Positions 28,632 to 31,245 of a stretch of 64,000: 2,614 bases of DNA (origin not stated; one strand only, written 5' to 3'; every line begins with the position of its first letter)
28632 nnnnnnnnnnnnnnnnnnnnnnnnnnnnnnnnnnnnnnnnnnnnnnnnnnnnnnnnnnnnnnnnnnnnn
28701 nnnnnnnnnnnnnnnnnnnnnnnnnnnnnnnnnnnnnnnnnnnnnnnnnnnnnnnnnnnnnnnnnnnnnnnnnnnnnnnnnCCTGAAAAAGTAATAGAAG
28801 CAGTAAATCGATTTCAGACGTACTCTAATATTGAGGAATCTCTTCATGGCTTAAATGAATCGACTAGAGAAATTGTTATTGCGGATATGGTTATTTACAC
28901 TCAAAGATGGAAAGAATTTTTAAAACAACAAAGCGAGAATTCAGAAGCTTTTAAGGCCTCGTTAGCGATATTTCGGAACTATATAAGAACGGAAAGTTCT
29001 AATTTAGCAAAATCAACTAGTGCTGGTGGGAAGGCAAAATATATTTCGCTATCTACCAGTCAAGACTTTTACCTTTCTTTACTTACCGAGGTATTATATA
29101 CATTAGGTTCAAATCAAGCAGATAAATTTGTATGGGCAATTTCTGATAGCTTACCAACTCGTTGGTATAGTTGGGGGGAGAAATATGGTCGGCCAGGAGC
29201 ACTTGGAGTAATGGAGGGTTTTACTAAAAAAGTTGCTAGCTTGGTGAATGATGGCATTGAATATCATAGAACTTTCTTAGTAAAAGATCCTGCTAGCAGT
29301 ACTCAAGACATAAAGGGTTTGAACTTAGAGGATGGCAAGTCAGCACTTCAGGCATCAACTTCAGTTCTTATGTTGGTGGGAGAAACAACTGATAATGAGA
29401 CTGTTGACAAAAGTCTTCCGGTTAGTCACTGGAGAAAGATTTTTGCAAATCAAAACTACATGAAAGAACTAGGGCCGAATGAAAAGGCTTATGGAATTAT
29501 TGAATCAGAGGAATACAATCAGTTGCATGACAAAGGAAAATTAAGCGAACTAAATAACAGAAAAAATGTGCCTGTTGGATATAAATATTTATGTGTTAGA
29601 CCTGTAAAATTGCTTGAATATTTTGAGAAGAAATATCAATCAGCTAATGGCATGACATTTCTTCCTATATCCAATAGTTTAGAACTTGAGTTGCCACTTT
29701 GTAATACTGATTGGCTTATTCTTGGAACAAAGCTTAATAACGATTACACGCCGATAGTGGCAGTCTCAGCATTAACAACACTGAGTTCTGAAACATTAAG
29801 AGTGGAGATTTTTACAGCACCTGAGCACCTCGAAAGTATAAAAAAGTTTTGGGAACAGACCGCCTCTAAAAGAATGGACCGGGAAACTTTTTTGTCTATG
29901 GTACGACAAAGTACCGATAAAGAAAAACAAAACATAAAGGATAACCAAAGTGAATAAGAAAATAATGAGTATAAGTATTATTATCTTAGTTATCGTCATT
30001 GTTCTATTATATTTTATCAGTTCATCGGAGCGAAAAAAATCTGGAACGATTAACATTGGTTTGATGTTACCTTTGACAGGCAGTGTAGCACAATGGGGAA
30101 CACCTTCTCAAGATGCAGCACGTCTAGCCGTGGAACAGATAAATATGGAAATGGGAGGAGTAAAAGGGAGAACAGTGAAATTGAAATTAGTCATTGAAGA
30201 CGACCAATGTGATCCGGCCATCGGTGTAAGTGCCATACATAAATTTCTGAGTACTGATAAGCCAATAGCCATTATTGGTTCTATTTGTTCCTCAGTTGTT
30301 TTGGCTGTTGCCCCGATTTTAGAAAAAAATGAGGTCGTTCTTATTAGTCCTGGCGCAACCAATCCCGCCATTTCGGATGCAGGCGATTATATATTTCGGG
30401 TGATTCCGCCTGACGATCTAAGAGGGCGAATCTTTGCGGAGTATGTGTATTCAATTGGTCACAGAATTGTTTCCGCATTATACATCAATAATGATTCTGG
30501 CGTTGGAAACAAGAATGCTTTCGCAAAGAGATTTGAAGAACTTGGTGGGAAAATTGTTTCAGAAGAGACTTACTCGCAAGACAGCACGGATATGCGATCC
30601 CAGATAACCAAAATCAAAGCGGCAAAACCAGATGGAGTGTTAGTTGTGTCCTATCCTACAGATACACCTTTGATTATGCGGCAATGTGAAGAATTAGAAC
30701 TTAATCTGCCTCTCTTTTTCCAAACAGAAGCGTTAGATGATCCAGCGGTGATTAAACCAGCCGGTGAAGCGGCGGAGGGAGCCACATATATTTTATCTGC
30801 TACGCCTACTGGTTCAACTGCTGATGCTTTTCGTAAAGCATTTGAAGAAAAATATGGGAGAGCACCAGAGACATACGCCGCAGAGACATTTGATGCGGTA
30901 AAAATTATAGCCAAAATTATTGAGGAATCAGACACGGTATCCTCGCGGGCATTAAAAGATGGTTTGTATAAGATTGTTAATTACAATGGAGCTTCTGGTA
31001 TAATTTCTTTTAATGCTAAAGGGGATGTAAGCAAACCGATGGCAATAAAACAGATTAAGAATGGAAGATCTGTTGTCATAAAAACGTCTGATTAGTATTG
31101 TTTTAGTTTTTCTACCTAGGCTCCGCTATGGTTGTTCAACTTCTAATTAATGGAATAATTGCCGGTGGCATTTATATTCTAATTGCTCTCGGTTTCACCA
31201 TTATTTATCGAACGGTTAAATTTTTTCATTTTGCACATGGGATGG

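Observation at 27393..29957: AT-rich orphan module: class I methyltransferase + 586-aa 4TM protein with an unrecognisable C-terminal domain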

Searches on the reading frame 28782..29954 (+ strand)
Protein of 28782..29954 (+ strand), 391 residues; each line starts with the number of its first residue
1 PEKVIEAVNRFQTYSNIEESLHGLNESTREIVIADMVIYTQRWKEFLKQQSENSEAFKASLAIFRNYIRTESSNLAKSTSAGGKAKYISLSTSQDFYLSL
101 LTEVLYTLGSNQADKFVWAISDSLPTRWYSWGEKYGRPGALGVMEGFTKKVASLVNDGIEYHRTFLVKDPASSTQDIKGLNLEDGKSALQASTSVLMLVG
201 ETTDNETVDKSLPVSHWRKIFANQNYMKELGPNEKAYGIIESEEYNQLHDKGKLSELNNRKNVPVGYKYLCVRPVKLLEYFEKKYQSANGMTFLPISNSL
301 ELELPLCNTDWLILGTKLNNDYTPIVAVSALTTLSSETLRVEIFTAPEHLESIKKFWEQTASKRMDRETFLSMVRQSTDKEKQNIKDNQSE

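Call 64: predict_structure(alignment_id=A5)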
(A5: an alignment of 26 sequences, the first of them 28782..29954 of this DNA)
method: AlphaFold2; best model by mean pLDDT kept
length: 391 residues; sequences in the alignment: 26
mean_pLDDT: 86.6   pTM: 0.84
mean pLDDT of the five models: 86.6, 86.1, 82.6, 81.7, 80.7
residues with pLDDT >= 90: 199; 70-90: 149; 50-70: 42; < 50: 1
segments of 3 or more residues with pLDDT < 50: none
pLDDT, mean of each block of 10 residues (from residue 1): 61 80 89 87 90 88 82 68 69 87 85 89 91 65 90 94 95 79 93 95 87 94 87 94 86 67 91 94 92 93 77 95 94 77 90 94 97 96 94 82
secondary structure, 60 per line:
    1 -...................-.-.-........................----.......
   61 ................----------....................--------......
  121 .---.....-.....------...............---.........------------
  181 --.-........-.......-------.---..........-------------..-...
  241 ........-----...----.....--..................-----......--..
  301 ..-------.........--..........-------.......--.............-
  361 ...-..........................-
elements in order: H2-20 H26-49 H54-76 E87-93 H94-106 E115-121 H125-129 H131-135 H142-156 E160-168 H185-192 E194-200 H214-221 E238-241 H242-248 E261-265 E268-276 H277-285 E291-296 H299-302 E310-318 E321-330 E338-344 H347-359 H367-390

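Call 68: fold_search(model_id=the predicted structure, library=pdb)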
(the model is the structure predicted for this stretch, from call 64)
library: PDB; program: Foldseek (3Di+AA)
matches with E <= 10: 729; with E <= 0.001: 0
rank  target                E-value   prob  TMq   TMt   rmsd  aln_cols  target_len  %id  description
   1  9f58_E                2.6e-02  0.23  0.16  0.14  17.8       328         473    9  Gcn2 dimer bound to the 60S ribosomal subunit (released 2025-03-26)
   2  6oho_B                3.1e-02  0.38  0.23  0.17  12.9       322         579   10  Structure of human Phospholipase D2 catalytic domain (released 2020-02-19)
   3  9bf3_A                3.1e-02  0.23  0.17  0.14  16.6       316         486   10  Cryo-EM Structure of GCN2 HRSL Domain (released 2024-12-18)
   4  9f58_D                3.1e-02  0.21  0.16  0.14  17.8       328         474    9  Gcn2 dimer bound to the 60S ribosomal subunit (released 2025-03-26)
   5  4j36_B                3.5e-02  0.07  0.11  0.11  21.1       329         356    8  Cocrystal Structure of kynurenine 3-monooxygenase in complex with UPF 648 inhibitor(KMO-394UPF) (released 2013-04-10)
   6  7e0m_A                4.2e-02  0.82  0.28  0.29  11.3       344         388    8  Crystal structure of phospholipase D (released 2021-12-22)
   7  6ohm_B                4.2e-02  0.28  0.20  0.15  17.0       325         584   11  Structure of tungstate bound human Phospholipase D2 catalytic domain (released 2020-02-19)
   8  6ohm_A                5.6e-02  0.28  0.21  0.16  13.2       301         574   10  Structure of tungstate bound human Phospholipase D2 catalytic domain (released 2020-02-19)
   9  6ohq_B                5.6e-02  0.23  0.19  0.14  16.4       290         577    9  Structure of compound 4 bound human Phospholipase D2 catalytic domain (released 2020-02-19)
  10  6oho_A                6.0e-02  0.25  0.18  0.13  16.7       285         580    9  Structure of human Phospholipase D2 catalytic domain (released 2020-02-19)
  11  4j34_A                6.0e-02  0.08  0.12  0.12  20.8       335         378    6  Crystal Structure of kynurenine 3-monooxygenase - truncated at position 394 plus HIS tag cleaved. (released 2013-04-10)
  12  6ehi_D                6.7e-02  0.77  0.25  0.52  10.6       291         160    5  NucT from Helicobacter pylori (released 2018-01-17)
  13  6hmj_A                6.7e-02  0.07  0.10  0.11  20.5       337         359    9  Structure of an RNA-binding Light-Oxygen-Voltage Receptor (released 2019-08-28)
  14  6ohs_A                7.1e-02  0.23  0.19  0.14  16.6       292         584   10  Structure of compound 3 (ML299) bound human Phospholipase D2 catalytic domain (released 2020-02-19)
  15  6ohp_B                7.6e-02  0.20  0.20  0.15  16.3       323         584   12  Structure of compound 1 (halopemide) bound human Phospholipase D2 catalytic domain (released 2020-02-19)
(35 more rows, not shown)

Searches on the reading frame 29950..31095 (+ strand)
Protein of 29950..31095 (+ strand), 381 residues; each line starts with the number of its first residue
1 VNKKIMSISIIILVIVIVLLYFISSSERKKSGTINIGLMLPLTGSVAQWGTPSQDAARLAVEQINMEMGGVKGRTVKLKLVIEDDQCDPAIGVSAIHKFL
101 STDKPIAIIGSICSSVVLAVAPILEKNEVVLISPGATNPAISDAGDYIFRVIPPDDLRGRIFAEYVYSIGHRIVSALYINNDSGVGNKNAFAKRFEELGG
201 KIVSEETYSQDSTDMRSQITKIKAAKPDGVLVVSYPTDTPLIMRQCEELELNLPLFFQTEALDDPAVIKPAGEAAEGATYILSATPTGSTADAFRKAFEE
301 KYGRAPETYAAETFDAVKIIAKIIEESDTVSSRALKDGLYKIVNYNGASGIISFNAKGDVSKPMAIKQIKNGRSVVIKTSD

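Call 5: search_protein_families(library=pfam, proteins=[window:29950-31095:+], max_evalue=0.1)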
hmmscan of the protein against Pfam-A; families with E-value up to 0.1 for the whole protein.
window:29950-31095:+ (381 aa): 5 families
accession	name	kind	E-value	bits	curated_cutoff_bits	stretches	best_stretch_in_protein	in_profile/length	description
PF13458.12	Peripla_BP_6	-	2.4e-64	218.6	31.7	1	33-372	1-342/343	Periplasmic binding protein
PF01094.35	ANF_receptor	-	1.5e-42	146.3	25.4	1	54-363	3-343/353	Receptor family ligand binding region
PF13433.12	Peripla_BP_5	-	3e-15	56.6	27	1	34-373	1-341/363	Periplasmic binding protein domain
PF13407.12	Peripla_BP_4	-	0.0036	17.3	35.1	0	188-233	17-62/258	Periplasmic binding protein domain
PF05568.16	ASFV_J13L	-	0.089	13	23.6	0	7-34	35-63/189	African swine fever virus J13L protein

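Call 7: search_protein_families(library=ncbifam, proteins=[window:29950-31095:+], max_evalue=0.1)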
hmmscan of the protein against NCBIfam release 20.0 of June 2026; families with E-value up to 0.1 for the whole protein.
window:29950-31095:+ (381 aa): 3 families
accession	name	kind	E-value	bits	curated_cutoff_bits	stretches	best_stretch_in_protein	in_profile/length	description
NF011933.0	PRK15404.1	subfamily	4.6e-40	137.8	477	1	21-361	14-351/370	high-affinity branched-chain amino acid ABC transporter substrate-binding protein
TIGR03407.1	urea_ABC_UrtA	exception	5.9e-17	61.6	492.75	1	34-134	1-98/361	urea ABC transporter substrate-binding protein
TIGR03669.1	urea_ABC_arch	equivalog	6e-17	61.7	494.8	1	35-375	2-342/375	urea ABC transporter substrate-binding protein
